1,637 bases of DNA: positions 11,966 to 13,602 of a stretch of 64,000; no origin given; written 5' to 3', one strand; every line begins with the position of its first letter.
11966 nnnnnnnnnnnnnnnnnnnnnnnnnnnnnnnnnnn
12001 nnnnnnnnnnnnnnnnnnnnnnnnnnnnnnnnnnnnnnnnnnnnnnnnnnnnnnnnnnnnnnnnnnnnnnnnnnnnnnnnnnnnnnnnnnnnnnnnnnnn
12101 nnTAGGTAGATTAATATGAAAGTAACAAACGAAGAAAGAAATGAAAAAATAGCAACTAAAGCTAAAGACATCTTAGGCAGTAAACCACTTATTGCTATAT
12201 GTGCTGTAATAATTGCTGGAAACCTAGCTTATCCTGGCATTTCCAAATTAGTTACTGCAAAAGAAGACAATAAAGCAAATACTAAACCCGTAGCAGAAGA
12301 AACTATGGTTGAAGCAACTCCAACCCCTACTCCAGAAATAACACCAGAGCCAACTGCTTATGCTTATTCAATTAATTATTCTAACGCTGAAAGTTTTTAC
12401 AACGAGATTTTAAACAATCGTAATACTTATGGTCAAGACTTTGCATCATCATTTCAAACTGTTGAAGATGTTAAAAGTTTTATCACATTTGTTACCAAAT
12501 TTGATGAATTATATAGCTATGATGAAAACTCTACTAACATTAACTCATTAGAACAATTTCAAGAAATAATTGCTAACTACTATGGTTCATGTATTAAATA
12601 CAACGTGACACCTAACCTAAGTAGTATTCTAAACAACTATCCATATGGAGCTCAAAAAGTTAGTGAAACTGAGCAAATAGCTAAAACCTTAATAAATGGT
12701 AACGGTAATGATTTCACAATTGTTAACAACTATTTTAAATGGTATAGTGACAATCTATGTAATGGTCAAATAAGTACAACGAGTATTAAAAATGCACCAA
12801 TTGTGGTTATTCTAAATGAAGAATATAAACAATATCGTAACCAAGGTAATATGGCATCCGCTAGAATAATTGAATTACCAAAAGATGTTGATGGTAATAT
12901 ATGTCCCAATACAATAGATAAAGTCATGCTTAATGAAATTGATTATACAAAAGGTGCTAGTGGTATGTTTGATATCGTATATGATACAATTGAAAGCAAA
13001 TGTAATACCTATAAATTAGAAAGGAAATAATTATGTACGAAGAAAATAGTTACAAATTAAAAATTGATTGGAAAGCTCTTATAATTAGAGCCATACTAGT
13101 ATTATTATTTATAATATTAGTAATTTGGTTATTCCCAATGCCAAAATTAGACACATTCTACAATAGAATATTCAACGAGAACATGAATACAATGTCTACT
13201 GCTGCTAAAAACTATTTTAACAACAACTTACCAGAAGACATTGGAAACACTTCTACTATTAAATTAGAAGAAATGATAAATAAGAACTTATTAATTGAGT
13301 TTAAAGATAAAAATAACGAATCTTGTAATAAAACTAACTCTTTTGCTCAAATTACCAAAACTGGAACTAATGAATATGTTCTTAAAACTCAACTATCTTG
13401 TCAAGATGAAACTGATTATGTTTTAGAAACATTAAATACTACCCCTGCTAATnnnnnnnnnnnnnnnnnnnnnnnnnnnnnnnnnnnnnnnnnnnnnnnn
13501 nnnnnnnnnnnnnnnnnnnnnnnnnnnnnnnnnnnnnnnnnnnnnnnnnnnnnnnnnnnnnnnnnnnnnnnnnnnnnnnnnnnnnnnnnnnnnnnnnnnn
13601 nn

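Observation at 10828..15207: Plus-strand operon of three membrane-anchored proteins: an HPD-less J-like protein, a PT-linker protein and a giant Cys-repeat surface protein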

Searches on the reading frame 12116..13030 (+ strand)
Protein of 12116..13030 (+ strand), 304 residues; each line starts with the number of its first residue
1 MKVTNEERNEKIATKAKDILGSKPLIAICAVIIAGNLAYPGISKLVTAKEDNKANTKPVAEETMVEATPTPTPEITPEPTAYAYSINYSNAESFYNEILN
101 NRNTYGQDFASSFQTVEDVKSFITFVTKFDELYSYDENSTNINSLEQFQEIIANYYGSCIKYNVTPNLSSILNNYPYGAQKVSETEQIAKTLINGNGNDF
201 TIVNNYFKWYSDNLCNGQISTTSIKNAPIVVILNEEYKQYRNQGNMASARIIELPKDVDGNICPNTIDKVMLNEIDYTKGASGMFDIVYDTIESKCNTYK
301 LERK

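Call 8: search_protein_families(library=pfam, proteins=[window:12116-13030:+], max_evalue=0.1)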
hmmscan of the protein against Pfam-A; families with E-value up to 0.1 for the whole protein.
window:12116-13030:+ (304 aa): 1 family
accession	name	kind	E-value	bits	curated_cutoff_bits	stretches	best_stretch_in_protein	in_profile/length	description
PF16031.10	TonB_N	-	0.015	16.3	33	1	50-81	28-61/138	TonB polyproline region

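Call 10: search_protein_families(library=ncbifam, proteins=[window:12116-13030:+], max_evalue=0.1)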
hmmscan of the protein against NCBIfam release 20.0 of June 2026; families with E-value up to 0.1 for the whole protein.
window:12116-13030:+ (304 aa): 1 family
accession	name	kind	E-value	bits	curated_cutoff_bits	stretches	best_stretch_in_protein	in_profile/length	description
NF010193.0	PRK13672.1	equivalog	0.071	13.4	67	0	91-156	3-70/74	hypothetical protein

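Call 14: find_homologous_proteins(query=window:12116-13030:+)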
Query window:12116-13030:+ (304 aa): 1 proteins with E <= 0.001 among 742 candidates.
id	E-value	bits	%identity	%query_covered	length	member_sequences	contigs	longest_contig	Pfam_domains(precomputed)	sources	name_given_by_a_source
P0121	5.2e-188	641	95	100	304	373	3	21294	-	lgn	-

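Call 68: search_protein_representatives(protein=window:12116-13027:+)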
Query: 304 residues. Proteins with E-value up to 0.001 (for the whole library): 38; up to 1e-10: 32; up to 1e-30: 15. The best 38 are listed.
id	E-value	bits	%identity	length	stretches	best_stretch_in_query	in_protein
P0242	1.1e-66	241.6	45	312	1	7-304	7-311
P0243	3.2e-45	171.1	91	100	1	1-94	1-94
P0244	1.7e-39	152.4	90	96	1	223-304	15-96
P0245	1.2e-38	149.5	43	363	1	3-253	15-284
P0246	1.6e-38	149.2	42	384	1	57-254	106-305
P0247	2.1e-36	142.2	42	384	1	90-293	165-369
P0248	3.4e-36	141.5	41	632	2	87-297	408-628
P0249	6.6e-36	140.6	37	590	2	90-294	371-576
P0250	2.4e-34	135.5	41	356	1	29-252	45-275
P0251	1.8e-33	132.6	40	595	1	90-297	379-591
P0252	9.4e-33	130.2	40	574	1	79-298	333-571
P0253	1.4e-32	129.7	34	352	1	2-252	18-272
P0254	3.1e-32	128.5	35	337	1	6-251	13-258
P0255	5.0e-31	124.5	45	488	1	87-249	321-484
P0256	7.8e-31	123.9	37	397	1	63-252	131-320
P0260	4.3e-26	108.4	33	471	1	3-248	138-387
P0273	6.6e-11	58.5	27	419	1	57-293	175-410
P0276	7.8e-08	48.5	32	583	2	109-242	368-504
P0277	7.7e-06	41.9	26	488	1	2-235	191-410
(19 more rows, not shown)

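Call 69: search_protein_families(library=pfam, proteins=[P0248, P0249, P0251, P0252, P0255, P0260, P0273, P0276, P0277, P0242], max_evalue=0.01)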
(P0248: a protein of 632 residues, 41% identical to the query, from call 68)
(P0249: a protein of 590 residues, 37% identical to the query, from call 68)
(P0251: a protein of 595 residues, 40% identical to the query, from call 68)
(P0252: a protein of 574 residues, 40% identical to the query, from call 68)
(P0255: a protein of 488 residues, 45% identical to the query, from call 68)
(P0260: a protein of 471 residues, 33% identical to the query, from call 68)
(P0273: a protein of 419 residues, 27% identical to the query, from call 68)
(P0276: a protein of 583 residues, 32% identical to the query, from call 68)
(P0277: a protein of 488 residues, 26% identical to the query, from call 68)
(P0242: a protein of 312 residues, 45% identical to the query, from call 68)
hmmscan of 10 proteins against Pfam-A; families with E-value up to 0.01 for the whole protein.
P0248 (632 aa): 0 families

P0249 (590 aa): 0 families

P0251 (595 aa): 0 families

P0252 (574 aa): 0 families

P0255 (488 aa): 1 family
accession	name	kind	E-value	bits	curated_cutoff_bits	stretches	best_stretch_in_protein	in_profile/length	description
PF14322.12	SusD-like_3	-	3e-19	70.4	27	1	50-208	26-191/191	Starch-binding associating with outer membrane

P0260 (471 aa): 0 families

P0273 (419 aa): 0 families

P0276 (583 aa): 1 family
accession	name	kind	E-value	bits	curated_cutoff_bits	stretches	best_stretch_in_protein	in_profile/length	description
PF00226.36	DnaJ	-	0.00056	20.4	27.8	1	4-49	1-55/63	DnaJ domain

P0277 (488 aa): 1 family
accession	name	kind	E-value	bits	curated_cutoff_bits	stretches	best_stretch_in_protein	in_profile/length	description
PF00226.36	DnaJ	-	2.6e-23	82.3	27.8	2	93-153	1-63/63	DnaJ domain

P0242 (312 aa): 0 families

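Call 80: search_protein_families(library=phrogs, proteins=[window:12116-13027:+], max_evalue=0.01)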
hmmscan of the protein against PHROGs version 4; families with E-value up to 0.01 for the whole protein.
window:12116-13027:+ (304 aa): 0 families

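Call 81: search_protein_families(library=padloc, proteins=[window:12116-13027:+], max_evalue=0.01)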
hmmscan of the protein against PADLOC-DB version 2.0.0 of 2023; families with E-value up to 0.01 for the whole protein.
window:12116-13027:+ (304 aa): 0 families

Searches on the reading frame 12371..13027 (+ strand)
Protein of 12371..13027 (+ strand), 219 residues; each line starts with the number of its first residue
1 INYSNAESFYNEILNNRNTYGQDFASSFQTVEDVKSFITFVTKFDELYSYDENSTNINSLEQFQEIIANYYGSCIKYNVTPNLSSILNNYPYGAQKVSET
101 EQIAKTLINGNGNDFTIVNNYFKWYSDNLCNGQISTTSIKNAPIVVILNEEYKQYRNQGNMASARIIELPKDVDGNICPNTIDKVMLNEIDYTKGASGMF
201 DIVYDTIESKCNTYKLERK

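Call 42: search_solved_structures(query=A3, max_evalue=10)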
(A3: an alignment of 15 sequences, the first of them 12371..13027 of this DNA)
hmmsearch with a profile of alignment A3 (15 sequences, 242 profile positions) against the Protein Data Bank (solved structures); distinct sequences matched with E-value up to 10: 4.
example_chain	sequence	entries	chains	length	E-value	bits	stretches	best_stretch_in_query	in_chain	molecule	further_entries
2npt_A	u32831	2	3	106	0.17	14.6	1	41-82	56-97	Dual specificity mitogen-activated protein kinase kinase 5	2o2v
1wi0_A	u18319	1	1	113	0.19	14.4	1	41-82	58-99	Mitogen activated protein kinase kinase 5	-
4ic7_E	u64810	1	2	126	0.24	14.1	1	42-82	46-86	Dual specificity mitogen-activated protein kinase kinase 5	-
8w6e_A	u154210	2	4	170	0.49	13.1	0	89-122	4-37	HBC599 in complex with wFAP1.1 | wFAP1.1 structure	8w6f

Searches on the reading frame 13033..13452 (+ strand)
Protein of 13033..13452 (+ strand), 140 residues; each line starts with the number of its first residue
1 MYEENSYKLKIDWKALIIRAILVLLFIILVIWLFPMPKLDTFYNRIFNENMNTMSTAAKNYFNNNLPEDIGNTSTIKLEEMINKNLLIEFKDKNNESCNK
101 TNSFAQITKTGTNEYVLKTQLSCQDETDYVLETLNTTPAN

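Call 57: predict_structure(alignment_id=A5)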
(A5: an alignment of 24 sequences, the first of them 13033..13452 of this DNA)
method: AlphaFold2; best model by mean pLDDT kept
length: 140 residues; sequences in the alignment: 24
mean_pLDDT: 83.8   pTM: 0.61
mean pLDDT of the five models: 83.8, 83.1, 82.8, 82.8, 81.6
residues with pLDDT >= 90: 64; 70-90: 53; 50-70: 18; < 50: 5
segments of 3 or more residues with pLDDT < 50: 2-4
pLDDT, mean of each block of 10 residues (from residue 1): 50 84 92 71 78 92 90 93 89 85 94 92 89 75
secondary structure, 60 per line:
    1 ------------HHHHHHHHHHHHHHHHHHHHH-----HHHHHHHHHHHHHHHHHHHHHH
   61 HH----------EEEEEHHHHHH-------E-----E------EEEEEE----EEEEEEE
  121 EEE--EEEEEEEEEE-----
elements in order: H13-33 H39-62 E73-77 H78-83 E104-109 E114-123 E126-135
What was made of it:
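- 13147..13434 (+): Gene 3 membrane-proximal N-module (aa 39-134): one long helix plus a 4-stranded sheet, with invariant C98 and C123. The AF2 domain model has pLDDT 83.8 and pTM 0.61 (call 57).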

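Call 59: fold_search(model_id=the predicted structure, library=pdb)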
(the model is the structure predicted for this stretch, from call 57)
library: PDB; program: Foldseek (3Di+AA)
matches with E <= 10: 529; with E <= 0.001: 0
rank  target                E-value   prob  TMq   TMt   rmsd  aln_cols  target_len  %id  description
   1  8ova_BU               3.6e-01  0.28  0.22  0.20   7.8        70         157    4  CRYO-EM STRUCTURE OF TRYPANOSOMA BRUCEI PROCYCLIC FORM 80S RIBOSOME : PARENTAL STRAIN (released 2023-11-29)
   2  3gvz_A                4.3e-01  0.23  0.18  0.12   4.2        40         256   12  Crystal structure of the protein CV2077 from Chromobacterium violaceum. Northeast Structural Genomics Consortium Targe (released 2009-04-14)
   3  8fru_T                4.8e-01  0.21  0.22  0.21   7.7        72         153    7  60S subunit of the Giardia lamblia 80S ribosome (released 2024-01-31)
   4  9kgy_A                5.1e-01  0.51  0.26  0.29   4.3        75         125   12  Crystal structure of a de novo designed monomeric mainly-beta protein B10 (orthorhombic) (released 2025-07-02)
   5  8a98_S                5.1e-01  0.25  0.23  0.21   8.0        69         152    4  CRYO-EM STRUCTURE OF LEISHMANIA MAJOR 80S RIBOSOME : snoRNA MUTANT (released 2023-10-11)
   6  2lme_MODEL_1_A        5.5e-01  0.23  0.27  0.35  10.6       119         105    8  Solid-state NMR structure of the membrane anchor domain of the trimeric autotransporter YadA (released 2012-11-07)
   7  8ove_BU               5.8e-01  0.21  0.22  0.21   7.8        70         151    4  CRYO-EM STRUCTURE OF TRYPANOSOMA BRUCEI PROCYCLIC FORM 80S RIBOSOME : TB11CS6H1 snoRNA mutant (released 2023-11-29)
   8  2qkd                  6.2e-01  0.66  0.27  0.11   2.8        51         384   14  Crystal structure of tandem ZPR1 domains (released 2007-08-07)
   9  3btv_B                6.2e-01  0.03  0.12  0.06  20.5       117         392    9  Crystal structure of the super-repressor mutant of Gal80p from Saccharomyces cerevisiae; Gal80(S0)-[G301R] (released 2008-03-04)
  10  3q9q_A                6.5e-01  0.23  0.21  0.35   8.7        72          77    8  HspB1 fragment second crystal form (released 2011-07-06)
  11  8a3w_S                6.9e-01  0.20  0.22  0.21   7.7        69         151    4  CRYO-EM STRUCTURE OF LEISHMANIA MAJOR 80S RIBOSOME : WILD TYPE (released 2023-12-20)
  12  7pwg_T                6.9e-01  0.18  0.22  0.21   7.7        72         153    7  Cryo-EM structure of large subunit of Giardia lamblia ribosome at 2.7 A resolution (released 2022-04-20)
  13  8i9p_LT               7.4e-01  0.20  0.23  0.25   8.0        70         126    6  Cryo-EM structure of a Chaetomium thermophilum pre-60S ribosomal subunit - State Mak16 (released 2023-05-17)
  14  7qep_N1               7.8e-01  0.18  0.22  0.20   7.6        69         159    7  Cryo-EM structure of the ribosome from Encephalitozoon cuniculi (released 2022-02-09)
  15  2a22_A                8.3e-01  0.47  0.21  0.15   1.8        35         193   23  Structure of Vacuolar Protein Sorting 29 from Cryptosporidium Parvum (released 2005-08-16)
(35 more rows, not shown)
